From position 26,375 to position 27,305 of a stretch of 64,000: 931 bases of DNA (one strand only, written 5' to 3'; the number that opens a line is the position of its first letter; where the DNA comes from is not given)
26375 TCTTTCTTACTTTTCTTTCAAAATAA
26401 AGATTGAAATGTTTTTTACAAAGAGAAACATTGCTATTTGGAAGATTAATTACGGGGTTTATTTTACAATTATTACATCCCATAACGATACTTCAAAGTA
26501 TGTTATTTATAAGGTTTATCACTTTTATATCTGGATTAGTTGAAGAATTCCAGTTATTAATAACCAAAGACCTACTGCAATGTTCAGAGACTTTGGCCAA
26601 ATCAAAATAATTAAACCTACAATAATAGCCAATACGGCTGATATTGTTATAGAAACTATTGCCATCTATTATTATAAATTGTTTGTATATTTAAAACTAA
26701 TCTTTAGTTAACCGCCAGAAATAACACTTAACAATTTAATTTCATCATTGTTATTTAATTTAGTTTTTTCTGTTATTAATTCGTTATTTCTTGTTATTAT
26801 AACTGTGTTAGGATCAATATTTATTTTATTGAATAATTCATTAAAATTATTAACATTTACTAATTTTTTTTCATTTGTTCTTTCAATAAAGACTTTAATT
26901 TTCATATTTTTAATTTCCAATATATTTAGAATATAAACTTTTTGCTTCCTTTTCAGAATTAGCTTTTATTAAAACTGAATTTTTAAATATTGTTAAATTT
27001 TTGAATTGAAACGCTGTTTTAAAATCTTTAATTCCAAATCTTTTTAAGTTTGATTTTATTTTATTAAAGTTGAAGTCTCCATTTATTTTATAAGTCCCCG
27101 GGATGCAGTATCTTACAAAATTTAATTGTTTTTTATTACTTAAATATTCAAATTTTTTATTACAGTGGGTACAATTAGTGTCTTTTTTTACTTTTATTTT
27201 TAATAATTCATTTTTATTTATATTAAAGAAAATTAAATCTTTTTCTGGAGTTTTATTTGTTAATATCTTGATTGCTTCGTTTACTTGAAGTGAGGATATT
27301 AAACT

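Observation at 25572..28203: Ubiquitin-like sulfur-relay operon (zinc-ribbon protein, E1 UbaA, SAMP-GG, small membrane protein, Ncs6/TtuA) embedded in the Fe-S assembly region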

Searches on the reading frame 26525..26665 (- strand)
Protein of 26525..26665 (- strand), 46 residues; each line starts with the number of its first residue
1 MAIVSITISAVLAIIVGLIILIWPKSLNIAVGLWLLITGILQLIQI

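Call 3: search_protein_families(library=pfam, proteins=[window:26525-26665:-], max_evalue=0.1)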
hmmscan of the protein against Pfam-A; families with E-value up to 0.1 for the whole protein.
window:26525-26665:- (46 aa): 3 families
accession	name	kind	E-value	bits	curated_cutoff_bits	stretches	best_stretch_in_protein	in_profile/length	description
PF11295.13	DUF3096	-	4.7e-07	29.8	23.3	1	10-45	1-36/37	Protein of unknown function (DUF3096)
PF03729.18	DUF308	-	0.0016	19.1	25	1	8-45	1-42/73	Short repeat of unknown function (DUF308)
PF13273.12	DUF4064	-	0.057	14.1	32.1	1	4-44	61-101/102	Protein of unknown function (DUF4064)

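Call 4: search_protein_families(library=ncbifam, proteins=[window:26525-26665:-], max_evalue=0.1)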
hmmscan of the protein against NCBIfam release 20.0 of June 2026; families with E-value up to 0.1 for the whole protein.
window:26525-26665:- (46 aa): 0 families

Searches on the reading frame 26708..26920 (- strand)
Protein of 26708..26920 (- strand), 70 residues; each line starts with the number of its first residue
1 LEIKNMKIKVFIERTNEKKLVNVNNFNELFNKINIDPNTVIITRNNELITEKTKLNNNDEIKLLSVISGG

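Call 3: search_protein_families(library=pfam, proteins=[window:26708-26920:-], max_evalue=0.1)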
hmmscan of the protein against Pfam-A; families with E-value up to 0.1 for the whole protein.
window:26708-26920:- (70 aa): 4 families
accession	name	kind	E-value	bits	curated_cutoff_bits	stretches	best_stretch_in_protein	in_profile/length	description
PF02597.26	ThiS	-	5.7e-07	30.4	22.5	1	20-70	18-76/76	ThiS family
PF02604.26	PhdYeFM_antitox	-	0.007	16.5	29.8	1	24-47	11-34/74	Antitoxin Phd_YefM, type II toxin-antitoxin system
PF21965.2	SAMP2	-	0.023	15.5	27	1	6-67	3-63/63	Small archaeal modifier protein 2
PF07775.16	PaRep2b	-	0.033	13.1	20.4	1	8-44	163-199/512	PaRep2b protein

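Call 4: search_protein_families(library=ncbifam, proteins=[window:26708-26920:-], max_evalue=0.1)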
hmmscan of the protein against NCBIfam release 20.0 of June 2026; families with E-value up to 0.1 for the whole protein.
window:26708-26920:- (70 aa): 5 families
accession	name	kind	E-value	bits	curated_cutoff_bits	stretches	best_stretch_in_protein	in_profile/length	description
TIGR01683.1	thiS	equivalog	2.7e-06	27.6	37.45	1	18-70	8-64/64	sulfur carrier protein ThiS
NF041919.1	SAMP2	equivalog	0.00065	20.2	70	1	6-70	3-66/66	ubiquitin-like small modifier protein SAMP2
TIGR01687.1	moaD_arch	subfamily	0.0025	18.3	49.5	1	25-70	41-88/88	MoaD family protein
TIGR01682.1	moaD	equivalog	0.0068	17.2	66.15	1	29-70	41-80/80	molybdopterin converting factor subunit 1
NF005028.0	PRK06437.1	equivalog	0.045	13.9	85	1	18-70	12-67/67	hypothetical protein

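Call 79: search_solved_structures(query=A6, max_evalue=1, show_alignments=2)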
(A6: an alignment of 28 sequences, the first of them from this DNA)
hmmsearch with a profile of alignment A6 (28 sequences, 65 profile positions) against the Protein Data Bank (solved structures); distinct sequences matched with E-value up to 1: 14.
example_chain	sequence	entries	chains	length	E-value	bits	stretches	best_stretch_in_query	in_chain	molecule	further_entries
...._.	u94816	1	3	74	1.7e-13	53.6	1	8-65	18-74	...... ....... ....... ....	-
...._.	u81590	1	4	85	2.6e-12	49.8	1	8-64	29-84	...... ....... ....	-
5lda_B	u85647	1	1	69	2.8e-11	46.5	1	8-65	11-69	SAMP2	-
1rws_A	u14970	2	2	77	4.1e-11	46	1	8-65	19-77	hypothetical protein PF1061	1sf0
1ryj_A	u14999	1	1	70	1.2e-08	38.1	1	19-65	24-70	unknown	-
1tyg_B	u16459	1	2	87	0.001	22.2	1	10-65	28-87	yjbS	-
2q5w_D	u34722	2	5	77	0.0013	21.9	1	21-65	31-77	Molybdopterin converting factor, subunit 1 | Molybdopterin synthase small subunit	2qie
2g1e_A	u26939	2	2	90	0.0076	19.5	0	34-65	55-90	hypothetical protein Ta0895 | Putative uncharacterized protein Ta0895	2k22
1f0z_A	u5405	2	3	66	0.1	15.8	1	17-65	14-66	THIS PROTEIN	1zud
4hrs_A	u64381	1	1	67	0.3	14.4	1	12-65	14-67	Small archaeal modifier protein 2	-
2l32_A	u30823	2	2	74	0.32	14.3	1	10-65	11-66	Small archaeal modifier protein 2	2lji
2l52_A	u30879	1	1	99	0.38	14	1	47-65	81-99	METHANOSARCINA ACETIVORANS SAMP1 HOMOLOG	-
2k5p_A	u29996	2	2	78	0.48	13.7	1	19-65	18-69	thiamine-biosynthesis protein | Thiamine-biosynthesis protein ThiS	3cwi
2cu3_A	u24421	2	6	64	0.65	13.3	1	16-65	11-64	unknown function protein | Putative thiamine biosynthesis protein ThiS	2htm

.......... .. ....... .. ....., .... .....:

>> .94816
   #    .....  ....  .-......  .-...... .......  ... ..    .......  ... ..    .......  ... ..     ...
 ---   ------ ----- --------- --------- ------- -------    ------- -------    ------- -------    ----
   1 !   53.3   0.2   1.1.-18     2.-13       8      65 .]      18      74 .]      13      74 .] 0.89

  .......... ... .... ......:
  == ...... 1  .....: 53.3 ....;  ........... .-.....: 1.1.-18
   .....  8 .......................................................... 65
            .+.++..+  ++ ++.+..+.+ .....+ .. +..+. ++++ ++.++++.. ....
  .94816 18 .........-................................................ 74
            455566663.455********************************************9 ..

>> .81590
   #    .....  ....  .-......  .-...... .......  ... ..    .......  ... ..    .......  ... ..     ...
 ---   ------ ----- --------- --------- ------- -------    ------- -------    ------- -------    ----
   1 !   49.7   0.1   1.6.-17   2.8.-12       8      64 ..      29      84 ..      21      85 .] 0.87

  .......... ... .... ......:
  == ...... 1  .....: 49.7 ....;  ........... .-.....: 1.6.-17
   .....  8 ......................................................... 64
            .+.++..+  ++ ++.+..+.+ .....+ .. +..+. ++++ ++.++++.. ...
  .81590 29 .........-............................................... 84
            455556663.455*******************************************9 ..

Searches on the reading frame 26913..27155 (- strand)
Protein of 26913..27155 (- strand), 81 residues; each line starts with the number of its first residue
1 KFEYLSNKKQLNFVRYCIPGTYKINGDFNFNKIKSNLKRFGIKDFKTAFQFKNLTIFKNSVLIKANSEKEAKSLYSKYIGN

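Call 39: predict_structure(alignment_id=A3)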
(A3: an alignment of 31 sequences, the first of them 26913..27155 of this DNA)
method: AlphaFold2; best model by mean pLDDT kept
length: 81 residues; sequences in the alignment: 31
mean_pLDDT: 87.2   pTM: 0.72
mean pLDDT of the five models: 87.2, 86.1, 84.2, 83.8, 82.3
residues with pLDDT >= 90: 56; 70-90: 11; 50-70: 14; < 50: 0
segments of 3 or more residues with pLDDT < 50: none
pLDDT, mean of each block of 10 residues (from residue 1): 66 69 92 95 96 96 94 92 61
secondary structure, 60 per line:
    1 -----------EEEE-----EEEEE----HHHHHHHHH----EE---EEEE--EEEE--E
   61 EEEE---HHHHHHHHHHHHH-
elements in order: E12-15 E21-25 H30-38 E48-51 E54-57 E60-64 H68-80

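Call 44: fold_search(model_id=the predicted structure, library=pdb)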
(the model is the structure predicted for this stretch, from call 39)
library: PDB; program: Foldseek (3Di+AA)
matches with E <= 10: 358; with E <= 0.001: 0
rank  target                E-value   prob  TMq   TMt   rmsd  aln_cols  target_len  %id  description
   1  6i6o_B                4.8e-01  0.09  0.26  0.22  11.5        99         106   12  Circular permutant of ribosomal protein S6, swap helix 2, L75A mutant (released 2019-11-27)
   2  3e6d_B                5.1e-01  0.20  0.36  0.18   6.1        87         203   18  Crystal Structure of CprK C200S (released 2008-09-30)
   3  9lqc_A                7.0e-01  0.10  0.24  0.11   7.4        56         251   18  Crystal structure of NrN D119A in complex with SAH-AMP (released 2025-11-26)
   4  2h6b_A                7.5e-01  0.18  0.37  0.16   5.5        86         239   16  Crystal structure of oxidized CprK in complex with o-chlorophenolacetic acid (released 2006-07-04)
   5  3e6b_A                7.5e-01  0.14  0.30  0.15   5.7        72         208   18  OCPA complexed CprK (C200S) (released 2008-09-30)
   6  9c7n_A                7.5e-01  0.13  0.31  0.31   9.3        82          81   11  Crystal Structure of the GL3 ACT-like Domain (released 2025-10-08)
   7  3mml_D                8.5e-01  0.18  0.35  0.17   7.7        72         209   10  Allophanate Hydrolase Complex from Mycobacterium smegmatis, Msmeg0435-Msmeg0436 (released 2010-04-28)
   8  3i4m_K                8.5e-01  0.16  0.38  0.29   7.4        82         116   15  8-oxoguanine containing RNA polymerase II elongation complex D (released 2009-09-08)
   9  6wjp_B                9.7e-01  0.12  0.33  0.33   8.0        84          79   10  Crystal structure of Arginine Repressor P115Q mutant from the pathogenic bacterium Corynebacterium pseudotuberculosis  (released 2020-04-22)
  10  6pny                  1.0e+00  0.15  0.39  0.30   6.5       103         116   13  X-ray Structure of Flpp3 (released 2020-02-26)
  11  2h6b_B                1.0e+00  0.13  0.36  0.16   6.1        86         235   19  Crystal structure of oxidized CprK in complex with o-chlorophenolacetic acid (released 2006-07-04)
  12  3e6b_B                1.0e+00  0.08  0.28  0.15   6.9        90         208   17  OCPA complexed CprK (C200S) (released 2008-09-30)
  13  3rq1_D                1.2e+00  0.18  0.39  0.12   5.9        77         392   19  Crystal Structure of Aminotransferase Class I and II from Veillonella parvula (released 2011-05-18)
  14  5wt1_A                1.2e+00  0.08  0.24  0.08   7.3        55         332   25  Pyrococcus abyssi methyltransferase PaTrm5a bound by SAH and cognate tRNA (released 2017-12-13)
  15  2ffm                  1.3e+00  0.18  0.36  0.36   7.0        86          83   12  X-Ray Crystal Structure of Protein SAV1430 from Staphylococcus aureus. Northeast Structural Genomics Consortium Target Z (released 2005-12-27)
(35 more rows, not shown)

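Call 45: search_solved_structures(query=A3, max_evalue=10, show_alignments=3)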
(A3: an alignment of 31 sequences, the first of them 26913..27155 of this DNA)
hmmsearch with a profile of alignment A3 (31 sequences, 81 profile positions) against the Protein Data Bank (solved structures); distinct sequences matched with E-value up to 10: 1.
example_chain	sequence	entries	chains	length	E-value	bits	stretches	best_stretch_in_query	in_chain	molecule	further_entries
7ekq_R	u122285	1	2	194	0.89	13.7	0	60-80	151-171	Cpn20 co-chaperonin subunit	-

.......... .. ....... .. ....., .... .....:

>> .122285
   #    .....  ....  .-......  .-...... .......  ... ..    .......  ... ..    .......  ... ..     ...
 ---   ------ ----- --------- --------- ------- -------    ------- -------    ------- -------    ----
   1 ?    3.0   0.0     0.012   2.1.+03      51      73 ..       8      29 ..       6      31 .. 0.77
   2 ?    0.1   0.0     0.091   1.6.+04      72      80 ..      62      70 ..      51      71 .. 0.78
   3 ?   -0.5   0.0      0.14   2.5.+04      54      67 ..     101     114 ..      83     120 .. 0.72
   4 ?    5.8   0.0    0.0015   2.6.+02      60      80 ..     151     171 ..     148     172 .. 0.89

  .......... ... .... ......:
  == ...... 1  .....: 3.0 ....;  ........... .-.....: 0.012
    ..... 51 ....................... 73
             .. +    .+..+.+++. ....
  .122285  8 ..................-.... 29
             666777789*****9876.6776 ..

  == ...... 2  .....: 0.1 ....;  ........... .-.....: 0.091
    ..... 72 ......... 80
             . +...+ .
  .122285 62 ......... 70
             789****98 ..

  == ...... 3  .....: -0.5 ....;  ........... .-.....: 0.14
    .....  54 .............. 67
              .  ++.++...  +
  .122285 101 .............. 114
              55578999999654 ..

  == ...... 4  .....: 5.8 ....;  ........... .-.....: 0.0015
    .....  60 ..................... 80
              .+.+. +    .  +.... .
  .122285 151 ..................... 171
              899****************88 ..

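Call 46: search_protein_families(library=pfam, alignment_id=A3, max_evalue=10)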
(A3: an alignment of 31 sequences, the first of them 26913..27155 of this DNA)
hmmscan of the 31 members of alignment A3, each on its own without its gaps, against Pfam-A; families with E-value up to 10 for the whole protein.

A. member 1, window:26913-27155:- (81 aa): 2 families
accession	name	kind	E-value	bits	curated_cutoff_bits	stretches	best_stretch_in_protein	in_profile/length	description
PF07166.16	DUF1398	-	0.064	13.8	22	1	24-72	7-56/119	Protein of unknown function (DUF1398)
PF07076.17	DUF1344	-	0.16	12.2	23.1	1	21-38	25-42/60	Protein of unknown function (DUF1344)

B. families by the number of members that match (of 31 scanned): 22 families
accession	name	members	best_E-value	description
PF23059.1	CUB_M02D8_5_6th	4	0.02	M02D8_5-like, sixth CUB domain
PF18273.6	T3RM_EcoP15I_C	3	0.0014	Type III R-M EcoP15I C-terminal domain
PF07076.17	DUF1344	2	0.036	Protein of unknown function (DUF1344)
PF17673.6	DUF5532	1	0.00041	Family of unknown function (DUF5532)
PF20217.3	DUF6577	1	0.0035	Family of unknown function (DUF6577)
PF21259.3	Rgg_C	1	0.004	HTH-type transcriptional regulator Rgg, C-terminal domain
PF02999.19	Borrelia_orfD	1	0.0054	Borrelia orf-D family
PF10707.15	YrbL-PhoP_reg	1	0.006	PhoP regulatory network protein YrbL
PF01170.24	UPF0020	1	0.011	RMKL-like, methyltransferase domain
PF00133.28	tRNA-synt_1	1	0.019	tRNA synthetases class I (I, L, M and V)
PF00352.27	TBP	1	0.056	Transcription factor TFIID (or TATA-binding protein, TBP)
PF07166.16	DUF1398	1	0.064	Protein of unknown function (DUF1398)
PF20634.2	IFNGR1_transm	1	0.071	Interferon gamma receptor 1, transmembrane region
PF21205.3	Rep3_C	1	0.078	Initiator Rep protein, WH2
PF23307.1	SAM_KIDINS220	1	0.091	Kinase D-interacting substrate of 220 kDa-like, SAM domain-like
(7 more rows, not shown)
